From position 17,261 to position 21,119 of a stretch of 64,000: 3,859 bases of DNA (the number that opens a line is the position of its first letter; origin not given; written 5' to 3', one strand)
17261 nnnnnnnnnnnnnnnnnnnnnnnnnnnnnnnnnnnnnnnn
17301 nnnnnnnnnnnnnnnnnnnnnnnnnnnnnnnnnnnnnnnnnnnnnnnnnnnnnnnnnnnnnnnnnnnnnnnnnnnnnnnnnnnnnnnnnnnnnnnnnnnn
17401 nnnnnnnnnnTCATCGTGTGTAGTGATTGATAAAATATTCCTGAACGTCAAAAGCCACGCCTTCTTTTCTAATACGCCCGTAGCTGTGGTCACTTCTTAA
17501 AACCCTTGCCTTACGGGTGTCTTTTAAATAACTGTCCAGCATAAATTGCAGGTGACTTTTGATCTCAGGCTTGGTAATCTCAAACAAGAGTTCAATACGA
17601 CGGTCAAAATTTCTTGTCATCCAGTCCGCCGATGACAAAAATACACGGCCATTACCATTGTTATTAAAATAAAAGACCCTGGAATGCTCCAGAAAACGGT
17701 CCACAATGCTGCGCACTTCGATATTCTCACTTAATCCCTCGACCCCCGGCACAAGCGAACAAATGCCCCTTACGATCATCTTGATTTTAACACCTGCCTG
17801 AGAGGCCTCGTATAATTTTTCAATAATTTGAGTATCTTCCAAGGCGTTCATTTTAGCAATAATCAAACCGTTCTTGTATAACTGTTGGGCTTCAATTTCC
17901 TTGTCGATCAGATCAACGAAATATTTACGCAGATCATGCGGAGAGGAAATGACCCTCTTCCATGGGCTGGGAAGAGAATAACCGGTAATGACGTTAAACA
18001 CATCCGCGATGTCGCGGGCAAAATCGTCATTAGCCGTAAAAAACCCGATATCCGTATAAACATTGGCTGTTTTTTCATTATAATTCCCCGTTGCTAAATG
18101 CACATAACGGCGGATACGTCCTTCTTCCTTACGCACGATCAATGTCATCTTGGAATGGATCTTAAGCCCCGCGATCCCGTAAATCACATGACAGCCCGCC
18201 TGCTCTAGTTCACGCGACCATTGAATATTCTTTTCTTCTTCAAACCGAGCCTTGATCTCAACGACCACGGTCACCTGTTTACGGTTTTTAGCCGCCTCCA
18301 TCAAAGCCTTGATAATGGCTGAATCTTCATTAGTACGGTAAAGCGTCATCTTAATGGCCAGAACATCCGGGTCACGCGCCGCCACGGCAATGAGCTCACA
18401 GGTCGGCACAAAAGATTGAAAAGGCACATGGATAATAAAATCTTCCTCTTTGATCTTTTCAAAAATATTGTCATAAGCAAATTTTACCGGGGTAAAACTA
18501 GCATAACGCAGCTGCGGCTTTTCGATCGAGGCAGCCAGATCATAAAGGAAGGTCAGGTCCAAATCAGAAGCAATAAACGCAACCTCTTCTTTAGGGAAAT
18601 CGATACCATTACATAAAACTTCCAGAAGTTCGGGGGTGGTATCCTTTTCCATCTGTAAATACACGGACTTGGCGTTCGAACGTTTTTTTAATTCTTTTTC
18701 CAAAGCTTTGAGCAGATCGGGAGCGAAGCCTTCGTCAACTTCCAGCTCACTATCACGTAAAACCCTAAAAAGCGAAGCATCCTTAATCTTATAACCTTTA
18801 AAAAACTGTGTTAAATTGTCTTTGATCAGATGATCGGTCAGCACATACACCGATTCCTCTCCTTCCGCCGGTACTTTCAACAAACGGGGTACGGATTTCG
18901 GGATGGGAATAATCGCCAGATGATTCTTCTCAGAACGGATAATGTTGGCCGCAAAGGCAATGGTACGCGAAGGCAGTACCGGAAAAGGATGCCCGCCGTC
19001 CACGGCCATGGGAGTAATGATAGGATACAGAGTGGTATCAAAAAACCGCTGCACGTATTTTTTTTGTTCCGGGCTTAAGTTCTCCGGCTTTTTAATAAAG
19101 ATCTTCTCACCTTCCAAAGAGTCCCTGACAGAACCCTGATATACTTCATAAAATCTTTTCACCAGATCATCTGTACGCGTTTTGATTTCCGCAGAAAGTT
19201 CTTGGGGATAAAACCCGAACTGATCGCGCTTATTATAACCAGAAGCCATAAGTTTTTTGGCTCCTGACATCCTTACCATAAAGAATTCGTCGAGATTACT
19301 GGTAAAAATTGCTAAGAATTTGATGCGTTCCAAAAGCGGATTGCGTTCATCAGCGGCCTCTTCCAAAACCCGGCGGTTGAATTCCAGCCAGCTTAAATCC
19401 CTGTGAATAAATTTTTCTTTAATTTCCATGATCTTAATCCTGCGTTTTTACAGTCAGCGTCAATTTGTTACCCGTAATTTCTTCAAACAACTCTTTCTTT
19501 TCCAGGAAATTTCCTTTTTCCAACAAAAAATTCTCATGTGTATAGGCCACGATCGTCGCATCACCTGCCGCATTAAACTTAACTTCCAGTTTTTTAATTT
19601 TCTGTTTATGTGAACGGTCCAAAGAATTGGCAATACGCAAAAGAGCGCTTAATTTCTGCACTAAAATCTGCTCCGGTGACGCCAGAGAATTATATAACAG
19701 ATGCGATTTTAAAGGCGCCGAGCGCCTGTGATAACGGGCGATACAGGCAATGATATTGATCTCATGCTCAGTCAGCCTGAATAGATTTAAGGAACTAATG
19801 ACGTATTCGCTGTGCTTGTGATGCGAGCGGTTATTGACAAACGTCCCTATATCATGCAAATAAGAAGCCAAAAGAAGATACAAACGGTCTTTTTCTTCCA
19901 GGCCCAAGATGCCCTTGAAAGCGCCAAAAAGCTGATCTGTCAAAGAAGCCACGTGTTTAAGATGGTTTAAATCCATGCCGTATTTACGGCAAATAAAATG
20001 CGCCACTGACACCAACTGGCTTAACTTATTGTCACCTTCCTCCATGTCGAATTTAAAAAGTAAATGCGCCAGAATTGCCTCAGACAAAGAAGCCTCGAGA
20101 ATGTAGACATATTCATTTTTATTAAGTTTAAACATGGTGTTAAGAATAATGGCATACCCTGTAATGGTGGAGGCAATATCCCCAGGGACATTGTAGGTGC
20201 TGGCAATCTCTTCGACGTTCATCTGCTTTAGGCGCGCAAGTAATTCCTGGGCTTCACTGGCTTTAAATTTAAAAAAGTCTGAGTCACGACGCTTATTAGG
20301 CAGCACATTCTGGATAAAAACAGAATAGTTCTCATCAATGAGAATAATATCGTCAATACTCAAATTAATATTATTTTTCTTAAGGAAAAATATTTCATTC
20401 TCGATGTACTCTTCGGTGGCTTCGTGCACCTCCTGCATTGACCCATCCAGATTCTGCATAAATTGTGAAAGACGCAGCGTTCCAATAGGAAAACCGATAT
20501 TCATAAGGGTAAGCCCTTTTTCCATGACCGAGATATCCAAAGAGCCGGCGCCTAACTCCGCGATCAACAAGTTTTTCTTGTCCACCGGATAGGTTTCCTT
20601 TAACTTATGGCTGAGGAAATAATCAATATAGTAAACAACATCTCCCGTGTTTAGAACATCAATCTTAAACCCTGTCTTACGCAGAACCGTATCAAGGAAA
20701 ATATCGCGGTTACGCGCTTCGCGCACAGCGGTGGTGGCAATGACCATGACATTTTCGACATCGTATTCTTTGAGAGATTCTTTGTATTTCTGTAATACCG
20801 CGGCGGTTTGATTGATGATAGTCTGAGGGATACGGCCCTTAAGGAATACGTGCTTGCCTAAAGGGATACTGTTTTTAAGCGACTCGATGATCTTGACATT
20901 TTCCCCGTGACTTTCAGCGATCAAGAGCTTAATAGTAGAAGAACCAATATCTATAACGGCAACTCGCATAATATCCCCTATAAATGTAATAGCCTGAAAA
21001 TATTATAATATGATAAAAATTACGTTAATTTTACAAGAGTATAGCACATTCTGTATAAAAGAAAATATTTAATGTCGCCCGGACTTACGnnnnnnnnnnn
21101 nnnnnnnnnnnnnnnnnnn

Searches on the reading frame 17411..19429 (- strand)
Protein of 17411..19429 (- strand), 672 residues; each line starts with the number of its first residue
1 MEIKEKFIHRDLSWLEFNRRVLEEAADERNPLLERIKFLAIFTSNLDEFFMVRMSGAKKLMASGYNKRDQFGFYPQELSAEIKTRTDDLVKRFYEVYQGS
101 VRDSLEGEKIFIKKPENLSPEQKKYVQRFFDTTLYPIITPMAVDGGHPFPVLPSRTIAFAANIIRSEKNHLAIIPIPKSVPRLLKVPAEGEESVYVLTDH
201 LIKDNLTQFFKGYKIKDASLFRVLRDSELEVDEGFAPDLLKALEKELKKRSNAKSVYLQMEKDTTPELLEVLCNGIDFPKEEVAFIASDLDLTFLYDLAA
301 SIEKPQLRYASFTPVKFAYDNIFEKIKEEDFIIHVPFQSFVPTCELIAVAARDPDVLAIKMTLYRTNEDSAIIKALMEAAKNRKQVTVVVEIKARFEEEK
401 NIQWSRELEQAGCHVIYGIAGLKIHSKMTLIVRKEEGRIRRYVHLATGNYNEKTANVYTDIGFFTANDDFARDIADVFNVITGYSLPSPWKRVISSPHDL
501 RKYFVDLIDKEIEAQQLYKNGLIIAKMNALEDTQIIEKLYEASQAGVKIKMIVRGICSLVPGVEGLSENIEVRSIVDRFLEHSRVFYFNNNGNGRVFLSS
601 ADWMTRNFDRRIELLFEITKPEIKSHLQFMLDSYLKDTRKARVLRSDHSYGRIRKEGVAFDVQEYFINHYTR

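Call 63: search_protein_families(library=pfam, proteins=[window:17411-19429:-], max_evalue=0.00001)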
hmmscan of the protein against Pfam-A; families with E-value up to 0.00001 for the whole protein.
window:17411-19429:- (672 aa): 5 families
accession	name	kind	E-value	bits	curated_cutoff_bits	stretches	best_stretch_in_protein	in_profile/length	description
PF17941.7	PP_kinase_C_1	-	8.5e-74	247.1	25.7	1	321-485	1-165/167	Polyphosphate kinase C-terminal domain 1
PF13090.12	PP_kinase_C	-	9.4e-68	227.5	25.8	1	495-656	3-164/172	Polyphosphate kinase C-terminal domain 2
PF02503.22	PP_kinase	-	8.7e-47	159.6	31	1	121-298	1-183/183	Polyphosphate kinase middle domain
PF13089.11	PP_kinase_N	-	2.4e-36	124.7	23.8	1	7-112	1-106/107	Polyphosphate kinase N-terminal domain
PF13091.12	PLDc_2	-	2.5e-13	50.5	27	0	527-628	17-125/132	PLD-like domain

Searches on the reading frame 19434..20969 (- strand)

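Call 63: search_protein_families(library=pfam, proteins=[window:19434-20969:-], max_evalue=0.00001)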
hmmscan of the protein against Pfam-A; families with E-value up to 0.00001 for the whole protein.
window:19434-20969:- (511 aa): 4 families
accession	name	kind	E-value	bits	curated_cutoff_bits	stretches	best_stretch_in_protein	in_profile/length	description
PF02541.22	Ppx-GppA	-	1.4e-25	90.7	27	1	17-304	2-282/285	Ppx/GppA phosphatase family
PF21447.3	Ppx-GppA_III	-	8.2e-23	81.6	27.3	1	326-494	9-173/177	Ppx/GppA phosphatase, domain III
PF01966.28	HD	-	5.7e-07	30.3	22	1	335-440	3-110/116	HD domain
PF24391.1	HD-CE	-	7.5e-06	26.3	27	0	333-451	8-186/263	HD-CE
